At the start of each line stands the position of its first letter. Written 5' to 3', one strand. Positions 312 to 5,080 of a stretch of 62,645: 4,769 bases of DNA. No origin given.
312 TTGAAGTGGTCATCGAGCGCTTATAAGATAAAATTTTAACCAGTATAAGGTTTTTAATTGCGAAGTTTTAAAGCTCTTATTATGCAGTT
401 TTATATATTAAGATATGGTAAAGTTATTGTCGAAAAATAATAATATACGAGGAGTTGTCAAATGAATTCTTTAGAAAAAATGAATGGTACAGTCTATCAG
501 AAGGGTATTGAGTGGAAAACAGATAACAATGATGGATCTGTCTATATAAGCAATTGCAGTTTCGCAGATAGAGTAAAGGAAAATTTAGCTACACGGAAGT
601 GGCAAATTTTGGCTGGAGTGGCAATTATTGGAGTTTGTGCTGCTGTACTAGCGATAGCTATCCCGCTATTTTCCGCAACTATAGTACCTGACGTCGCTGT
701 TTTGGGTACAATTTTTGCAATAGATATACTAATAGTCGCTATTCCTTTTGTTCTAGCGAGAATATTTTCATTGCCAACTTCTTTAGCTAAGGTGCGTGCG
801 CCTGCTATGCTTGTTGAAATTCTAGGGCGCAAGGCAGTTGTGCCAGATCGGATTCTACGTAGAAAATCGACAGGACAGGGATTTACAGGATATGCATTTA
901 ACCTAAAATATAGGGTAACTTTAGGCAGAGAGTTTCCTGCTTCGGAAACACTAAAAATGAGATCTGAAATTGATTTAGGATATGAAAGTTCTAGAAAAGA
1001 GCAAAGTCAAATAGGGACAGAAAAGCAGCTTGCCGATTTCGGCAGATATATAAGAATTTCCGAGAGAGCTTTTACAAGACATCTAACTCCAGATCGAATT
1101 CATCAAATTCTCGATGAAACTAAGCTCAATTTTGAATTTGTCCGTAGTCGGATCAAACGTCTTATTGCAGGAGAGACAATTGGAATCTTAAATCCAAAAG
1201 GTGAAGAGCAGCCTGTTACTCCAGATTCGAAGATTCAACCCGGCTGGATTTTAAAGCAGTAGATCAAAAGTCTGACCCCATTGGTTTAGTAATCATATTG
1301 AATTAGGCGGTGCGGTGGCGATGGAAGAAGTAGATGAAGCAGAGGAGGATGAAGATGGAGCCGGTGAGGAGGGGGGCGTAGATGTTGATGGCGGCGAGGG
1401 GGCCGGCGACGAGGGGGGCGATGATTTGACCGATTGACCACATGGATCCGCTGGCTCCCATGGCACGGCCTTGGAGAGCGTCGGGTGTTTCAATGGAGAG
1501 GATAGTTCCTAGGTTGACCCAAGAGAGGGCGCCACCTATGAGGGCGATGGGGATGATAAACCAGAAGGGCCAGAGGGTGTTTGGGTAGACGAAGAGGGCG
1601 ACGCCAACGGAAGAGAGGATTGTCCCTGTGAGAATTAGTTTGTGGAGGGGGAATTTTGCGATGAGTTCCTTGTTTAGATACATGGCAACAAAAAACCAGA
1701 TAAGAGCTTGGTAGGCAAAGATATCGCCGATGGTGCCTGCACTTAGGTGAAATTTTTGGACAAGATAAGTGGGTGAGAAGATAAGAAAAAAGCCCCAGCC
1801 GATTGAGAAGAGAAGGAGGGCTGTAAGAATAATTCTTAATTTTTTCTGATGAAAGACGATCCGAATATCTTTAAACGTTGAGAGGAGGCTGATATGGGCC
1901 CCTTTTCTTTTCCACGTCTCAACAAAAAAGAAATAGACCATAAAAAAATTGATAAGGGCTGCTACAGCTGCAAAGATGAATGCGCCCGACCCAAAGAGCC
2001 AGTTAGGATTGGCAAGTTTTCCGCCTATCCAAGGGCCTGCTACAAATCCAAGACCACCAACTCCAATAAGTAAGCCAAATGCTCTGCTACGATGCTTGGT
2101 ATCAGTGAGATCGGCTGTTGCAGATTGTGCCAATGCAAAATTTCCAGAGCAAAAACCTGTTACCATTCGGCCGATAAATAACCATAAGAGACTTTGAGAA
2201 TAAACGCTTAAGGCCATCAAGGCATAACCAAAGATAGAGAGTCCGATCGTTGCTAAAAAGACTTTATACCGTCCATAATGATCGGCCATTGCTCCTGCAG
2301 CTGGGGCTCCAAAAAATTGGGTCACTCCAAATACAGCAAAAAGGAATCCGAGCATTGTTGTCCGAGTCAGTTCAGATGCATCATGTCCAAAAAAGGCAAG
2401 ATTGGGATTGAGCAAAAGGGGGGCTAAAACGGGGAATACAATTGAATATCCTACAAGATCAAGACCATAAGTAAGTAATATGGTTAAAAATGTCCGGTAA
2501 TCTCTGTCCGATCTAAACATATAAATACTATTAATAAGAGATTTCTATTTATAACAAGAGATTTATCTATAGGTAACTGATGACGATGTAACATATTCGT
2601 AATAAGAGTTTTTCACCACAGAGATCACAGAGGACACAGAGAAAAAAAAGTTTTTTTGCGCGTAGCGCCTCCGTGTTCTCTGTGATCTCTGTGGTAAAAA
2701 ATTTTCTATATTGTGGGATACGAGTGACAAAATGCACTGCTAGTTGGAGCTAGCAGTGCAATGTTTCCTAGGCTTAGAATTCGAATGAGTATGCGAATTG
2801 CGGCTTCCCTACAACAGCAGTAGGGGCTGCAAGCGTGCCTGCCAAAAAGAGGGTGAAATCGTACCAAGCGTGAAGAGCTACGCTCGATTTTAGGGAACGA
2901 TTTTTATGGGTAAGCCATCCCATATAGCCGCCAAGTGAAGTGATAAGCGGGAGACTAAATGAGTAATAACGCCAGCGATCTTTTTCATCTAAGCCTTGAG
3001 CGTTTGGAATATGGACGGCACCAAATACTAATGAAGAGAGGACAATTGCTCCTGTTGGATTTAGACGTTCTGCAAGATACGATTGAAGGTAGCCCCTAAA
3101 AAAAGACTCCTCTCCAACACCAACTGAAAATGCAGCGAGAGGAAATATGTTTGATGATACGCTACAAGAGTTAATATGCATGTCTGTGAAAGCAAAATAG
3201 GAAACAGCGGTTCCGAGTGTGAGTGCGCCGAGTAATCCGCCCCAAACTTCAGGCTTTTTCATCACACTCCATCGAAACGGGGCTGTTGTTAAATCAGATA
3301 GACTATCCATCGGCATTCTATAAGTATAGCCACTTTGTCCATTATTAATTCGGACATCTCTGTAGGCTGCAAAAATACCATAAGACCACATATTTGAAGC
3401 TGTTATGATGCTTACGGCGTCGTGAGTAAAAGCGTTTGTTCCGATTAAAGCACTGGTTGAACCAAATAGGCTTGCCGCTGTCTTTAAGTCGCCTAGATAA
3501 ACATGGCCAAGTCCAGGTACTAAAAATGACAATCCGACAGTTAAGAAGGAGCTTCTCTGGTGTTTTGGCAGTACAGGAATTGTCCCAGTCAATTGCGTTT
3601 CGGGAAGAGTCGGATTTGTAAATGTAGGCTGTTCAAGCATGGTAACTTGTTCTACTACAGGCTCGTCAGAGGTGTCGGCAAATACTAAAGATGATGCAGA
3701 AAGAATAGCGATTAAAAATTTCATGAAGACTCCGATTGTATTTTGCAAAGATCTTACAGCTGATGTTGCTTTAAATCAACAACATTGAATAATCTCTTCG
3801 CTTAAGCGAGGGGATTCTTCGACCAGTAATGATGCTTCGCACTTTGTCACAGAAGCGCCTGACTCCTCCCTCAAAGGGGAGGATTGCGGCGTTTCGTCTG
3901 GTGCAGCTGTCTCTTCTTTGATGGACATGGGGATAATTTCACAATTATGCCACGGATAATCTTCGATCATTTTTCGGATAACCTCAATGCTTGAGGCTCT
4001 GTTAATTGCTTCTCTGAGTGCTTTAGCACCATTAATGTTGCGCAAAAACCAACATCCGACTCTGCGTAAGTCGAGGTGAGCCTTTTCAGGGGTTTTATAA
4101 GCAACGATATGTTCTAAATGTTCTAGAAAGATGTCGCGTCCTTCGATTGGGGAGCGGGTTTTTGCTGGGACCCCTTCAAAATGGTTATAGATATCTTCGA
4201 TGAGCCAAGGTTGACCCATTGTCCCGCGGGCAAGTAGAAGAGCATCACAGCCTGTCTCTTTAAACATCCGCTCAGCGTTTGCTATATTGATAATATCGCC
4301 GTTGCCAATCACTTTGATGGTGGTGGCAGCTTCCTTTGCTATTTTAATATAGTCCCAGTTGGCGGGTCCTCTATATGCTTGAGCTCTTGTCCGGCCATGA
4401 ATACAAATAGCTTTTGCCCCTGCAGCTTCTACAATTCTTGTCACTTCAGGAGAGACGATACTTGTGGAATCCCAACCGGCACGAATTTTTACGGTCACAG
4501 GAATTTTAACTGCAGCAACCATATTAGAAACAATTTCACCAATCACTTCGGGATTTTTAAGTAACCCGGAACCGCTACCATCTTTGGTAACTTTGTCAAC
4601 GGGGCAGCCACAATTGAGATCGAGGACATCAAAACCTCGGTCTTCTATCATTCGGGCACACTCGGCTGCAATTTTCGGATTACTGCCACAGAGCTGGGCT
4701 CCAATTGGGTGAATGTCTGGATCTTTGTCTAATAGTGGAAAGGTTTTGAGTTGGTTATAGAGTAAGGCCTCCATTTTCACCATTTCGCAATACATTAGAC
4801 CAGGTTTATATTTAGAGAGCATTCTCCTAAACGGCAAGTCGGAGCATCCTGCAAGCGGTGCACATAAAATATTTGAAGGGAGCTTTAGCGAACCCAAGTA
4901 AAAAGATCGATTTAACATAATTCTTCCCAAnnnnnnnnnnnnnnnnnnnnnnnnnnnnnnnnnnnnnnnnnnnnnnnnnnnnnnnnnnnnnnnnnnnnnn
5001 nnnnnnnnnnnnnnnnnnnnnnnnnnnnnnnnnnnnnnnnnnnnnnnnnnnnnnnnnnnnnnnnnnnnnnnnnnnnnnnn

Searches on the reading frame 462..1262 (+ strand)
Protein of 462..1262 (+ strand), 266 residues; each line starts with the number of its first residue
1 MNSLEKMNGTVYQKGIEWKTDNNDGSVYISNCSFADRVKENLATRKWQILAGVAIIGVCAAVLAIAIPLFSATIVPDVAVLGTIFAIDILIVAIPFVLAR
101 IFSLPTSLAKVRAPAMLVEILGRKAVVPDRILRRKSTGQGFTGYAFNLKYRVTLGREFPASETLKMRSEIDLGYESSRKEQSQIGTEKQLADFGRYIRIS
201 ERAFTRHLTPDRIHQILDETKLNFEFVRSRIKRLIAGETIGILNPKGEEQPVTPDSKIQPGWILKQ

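Call 17: search_protein_families(library=pfam, proteins=[window:462-1262:+])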
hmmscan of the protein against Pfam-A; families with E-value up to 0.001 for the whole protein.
window:462-1262:+ (266 aa): 0 families

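Call 40: find_encoding_contigs(protein=window:462-1259:+, flank=10000, max_places=6)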
Protein window:462-1259:+ (266 aa): 7 contigs read that carry it; 6 places shown.
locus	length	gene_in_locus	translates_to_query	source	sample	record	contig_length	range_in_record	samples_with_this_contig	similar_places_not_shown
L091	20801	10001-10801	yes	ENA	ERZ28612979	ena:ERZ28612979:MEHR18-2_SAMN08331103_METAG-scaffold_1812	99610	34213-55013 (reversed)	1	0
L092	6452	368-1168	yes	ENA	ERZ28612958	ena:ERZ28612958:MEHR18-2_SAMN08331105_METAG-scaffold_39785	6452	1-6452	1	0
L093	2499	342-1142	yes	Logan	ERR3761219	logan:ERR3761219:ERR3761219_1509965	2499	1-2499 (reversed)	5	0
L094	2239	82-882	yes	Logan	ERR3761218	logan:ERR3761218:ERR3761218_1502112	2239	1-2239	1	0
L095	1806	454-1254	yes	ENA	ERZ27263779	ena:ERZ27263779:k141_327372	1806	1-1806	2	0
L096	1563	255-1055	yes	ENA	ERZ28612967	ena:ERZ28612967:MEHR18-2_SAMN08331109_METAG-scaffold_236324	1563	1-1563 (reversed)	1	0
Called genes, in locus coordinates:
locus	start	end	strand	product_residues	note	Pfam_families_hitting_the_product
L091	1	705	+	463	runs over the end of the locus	PF01979:Amidohydro_1, PF07969:Amidohydro_3 (weak)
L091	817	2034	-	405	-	PF07690:MFS_1, PF03137:OATP (weak)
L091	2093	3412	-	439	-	PF04966:OprB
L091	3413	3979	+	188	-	PF00383:dCMP_cyt_deam_1, PF14437:MafB19-deam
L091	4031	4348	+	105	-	-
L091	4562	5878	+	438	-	PF01235:Na_Ala_symp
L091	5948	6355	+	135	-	-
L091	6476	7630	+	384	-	PF13175:AAA_15 (faint), PF13476:AAA_23 (weak)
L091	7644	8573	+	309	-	PF00149:Metallophos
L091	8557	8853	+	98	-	-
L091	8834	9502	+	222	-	-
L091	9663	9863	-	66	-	-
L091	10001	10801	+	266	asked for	-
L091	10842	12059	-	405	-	PF00083:Sugar_tr, PF07690:MFS_1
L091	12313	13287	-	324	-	PF02517:Rce1-like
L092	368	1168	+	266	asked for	-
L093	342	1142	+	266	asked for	-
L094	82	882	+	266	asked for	-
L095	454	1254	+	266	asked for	-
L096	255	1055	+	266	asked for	-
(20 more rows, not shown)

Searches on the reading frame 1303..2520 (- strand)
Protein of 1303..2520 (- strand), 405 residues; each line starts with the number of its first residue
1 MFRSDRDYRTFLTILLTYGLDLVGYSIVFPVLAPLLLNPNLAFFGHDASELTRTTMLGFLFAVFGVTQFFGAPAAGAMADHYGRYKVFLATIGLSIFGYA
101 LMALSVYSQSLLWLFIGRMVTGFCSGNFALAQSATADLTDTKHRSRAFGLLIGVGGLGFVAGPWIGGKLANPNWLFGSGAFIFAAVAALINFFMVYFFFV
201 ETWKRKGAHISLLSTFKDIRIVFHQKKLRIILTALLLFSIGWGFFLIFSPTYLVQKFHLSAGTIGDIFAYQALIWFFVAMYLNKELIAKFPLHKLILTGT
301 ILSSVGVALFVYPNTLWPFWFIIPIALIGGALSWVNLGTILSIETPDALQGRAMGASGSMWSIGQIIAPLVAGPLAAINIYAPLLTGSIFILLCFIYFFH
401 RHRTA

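Call 17: search_protein_families(library=pfam, proteins=[window:1303-2520:-])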
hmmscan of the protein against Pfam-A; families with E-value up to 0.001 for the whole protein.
window:1303-2520:- (405 aa): 3 families
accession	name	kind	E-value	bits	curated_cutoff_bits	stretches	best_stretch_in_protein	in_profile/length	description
PF07690.21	MFS_1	-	8.5e-40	137.2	33.4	2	15-335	2-311/347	Major Facilitator Superfamily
PF12832.13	MFS_1_like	-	4.3e-14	52.8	25.2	1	56-373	35-359/373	MFS_1 like family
PF00083.30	Sugar_tr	-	3.4e-09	36.5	22.3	1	45-146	33-138/452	Sugar (and other) transporter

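Call 33: find_related_loci(query=window:1306-2520:-, collection=metagenome_contigs, flank=10000)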
Query window:1306-2520:- (405 aa) in metagenome_contigs; peptide patterns used: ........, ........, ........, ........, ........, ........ (x = any residue, [..] = any of these).
397 stretches matched a pattern; 6 encode a relative of the query (tblastn E <= 1e-3); 6 distinct loci.
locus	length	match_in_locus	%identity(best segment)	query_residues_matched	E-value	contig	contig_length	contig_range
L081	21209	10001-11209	82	1-403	0e+0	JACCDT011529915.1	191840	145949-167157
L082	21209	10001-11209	80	1-403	0e+0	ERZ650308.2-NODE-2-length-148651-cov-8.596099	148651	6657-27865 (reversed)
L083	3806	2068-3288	77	1-404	0e+0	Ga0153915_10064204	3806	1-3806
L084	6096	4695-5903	76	1-403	0e+0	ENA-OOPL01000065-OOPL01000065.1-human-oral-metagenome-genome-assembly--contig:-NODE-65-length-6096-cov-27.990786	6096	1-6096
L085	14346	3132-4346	73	1-405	0e+0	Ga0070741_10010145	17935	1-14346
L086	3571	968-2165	82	1-403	3e-167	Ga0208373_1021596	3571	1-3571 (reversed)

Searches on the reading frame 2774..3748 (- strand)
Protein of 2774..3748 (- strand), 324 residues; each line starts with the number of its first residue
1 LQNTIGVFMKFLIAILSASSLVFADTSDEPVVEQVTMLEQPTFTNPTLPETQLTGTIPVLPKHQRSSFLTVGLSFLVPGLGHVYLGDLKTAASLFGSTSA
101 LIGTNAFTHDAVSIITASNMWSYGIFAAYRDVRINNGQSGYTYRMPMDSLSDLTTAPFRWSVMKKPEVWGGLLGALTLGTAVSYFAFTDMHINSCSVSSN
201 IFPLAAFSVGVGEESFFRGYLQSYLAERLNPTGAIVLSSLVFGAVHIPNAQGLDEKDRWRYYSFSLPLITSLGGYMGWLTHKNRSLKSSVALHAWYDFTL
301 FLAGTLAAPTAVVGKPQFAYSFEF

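Call 28: search_protein_families(library=pfam, proteins=[window:2774-3748:-], max_evalue=0.00001)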
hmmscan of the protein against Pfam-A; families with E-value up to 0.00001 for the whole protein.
window:2774-3748:- (324 aa): 1 family
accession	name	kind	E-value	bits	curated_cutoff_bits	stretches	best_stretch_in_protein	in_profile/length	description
PF02517.21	Rce1-like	-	3.1e-20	72.7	22.4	1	202-298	8-92/93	Type II CAAX prenyl endopeptidase Rce1-like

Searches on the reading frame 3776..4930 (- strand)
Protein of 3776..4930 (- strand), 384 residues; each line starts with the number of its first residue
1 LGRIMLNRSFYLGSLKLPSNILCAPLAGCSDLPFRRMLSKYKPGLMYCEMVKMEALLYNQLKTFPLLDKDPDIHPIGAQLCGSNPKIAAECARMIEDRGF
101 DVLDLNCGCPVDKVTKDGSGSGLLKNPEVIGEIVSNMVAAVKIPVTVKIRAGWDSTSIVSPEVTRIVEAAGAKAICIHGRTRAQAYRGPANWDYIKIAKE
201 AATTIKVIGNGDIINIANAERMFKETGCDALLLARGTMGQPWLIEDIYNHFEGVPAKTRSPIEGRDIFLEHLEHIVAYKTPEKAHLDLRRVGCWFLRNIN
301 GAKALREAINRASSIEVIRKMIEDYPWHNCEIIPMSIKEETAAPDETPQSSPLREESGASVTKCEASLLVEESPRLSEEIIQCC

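Call 28: search_protein_families(library=pfam, proteins=[window:3776-4930:-], max_evalue=0.00001)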
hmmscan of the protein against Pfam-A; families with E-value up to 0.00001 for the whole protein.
window:3776-4930:- (384 aa): 1 family
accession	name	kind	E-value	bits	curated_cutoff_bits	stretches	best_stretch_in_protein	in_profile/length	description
PF01207.24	Dus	-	8.3e-80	268.6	20.4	1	23-314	2-294/311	Dihydrouridine synthase (Dus)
